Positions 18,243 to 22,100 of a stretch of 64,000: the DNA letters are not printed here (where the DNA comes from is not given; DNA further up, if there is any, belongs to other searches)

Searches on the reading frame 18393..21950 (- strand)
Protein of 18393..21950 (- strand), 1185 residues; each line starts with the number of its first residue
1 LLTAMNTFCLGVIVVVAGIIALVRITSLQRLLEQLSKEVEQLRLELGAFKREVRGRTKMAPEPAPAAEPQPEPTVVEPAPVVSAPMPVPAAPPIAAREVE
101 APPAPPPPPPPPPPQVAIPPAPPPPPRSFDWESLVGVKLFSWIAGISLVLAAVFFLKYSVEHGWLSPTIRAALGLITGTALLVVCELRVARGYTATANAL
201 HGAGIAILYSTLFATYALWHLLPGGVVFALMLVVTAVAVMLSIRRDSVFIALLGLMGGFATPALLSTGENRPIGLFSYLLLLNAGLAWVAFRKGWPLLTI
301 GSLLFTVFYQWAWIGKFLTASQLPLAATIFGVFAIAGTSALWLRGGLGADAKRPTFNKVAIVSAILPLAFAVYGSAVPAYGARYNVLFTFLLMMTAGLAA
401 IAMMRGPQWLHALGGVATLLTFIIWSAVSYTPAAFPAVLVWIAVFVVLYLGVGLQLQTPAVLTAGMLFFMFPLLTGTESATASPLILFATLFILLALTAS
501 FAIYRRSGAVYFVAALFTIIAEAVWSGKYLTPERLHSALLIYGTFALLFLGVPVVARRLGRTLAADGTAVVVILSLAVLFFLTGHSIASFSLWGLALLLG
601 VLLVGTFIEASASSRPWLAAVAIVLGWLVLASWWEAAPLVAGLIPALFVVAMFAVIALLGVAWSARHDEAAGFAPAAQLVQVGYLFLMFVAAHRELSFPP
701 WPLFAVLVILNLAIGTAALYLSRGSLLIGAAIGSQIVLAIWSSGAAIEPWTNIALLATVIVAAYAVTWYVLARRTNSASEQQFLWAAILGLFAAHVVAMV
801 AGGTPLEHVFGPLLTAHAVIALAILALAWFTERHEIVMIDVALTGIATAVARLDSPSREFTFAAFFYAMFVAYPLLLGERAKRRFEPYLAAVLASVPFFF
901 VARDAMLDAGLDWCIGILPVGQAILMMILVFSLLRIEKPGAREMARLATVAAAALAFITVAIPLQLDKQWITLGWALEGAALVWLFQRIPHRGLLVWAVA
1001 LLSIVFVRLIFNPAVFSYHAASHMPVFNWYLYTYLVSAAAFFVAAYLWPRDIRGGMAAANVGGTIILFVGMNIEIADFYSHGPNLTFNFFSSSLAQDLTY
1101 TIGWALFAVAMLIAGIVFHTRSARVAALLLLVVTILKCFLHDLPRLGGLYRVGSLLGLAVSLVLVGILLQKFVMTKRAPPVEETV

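Call 8: search_protein_families(library=pfam, proteins=[window:18393-21950:-], max_evalue=0.001)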
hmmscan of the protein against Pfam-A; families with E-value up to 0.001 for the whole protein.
window:18393-21950:- (1185 aa): 1 family
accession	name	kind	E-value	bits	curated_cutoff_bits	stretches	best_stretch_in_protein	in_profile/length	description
PF10101.14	DUF2339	-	1.1e-82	279.3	33.6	3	138-357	3-220/659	Predicted membrane protein (DUF2339)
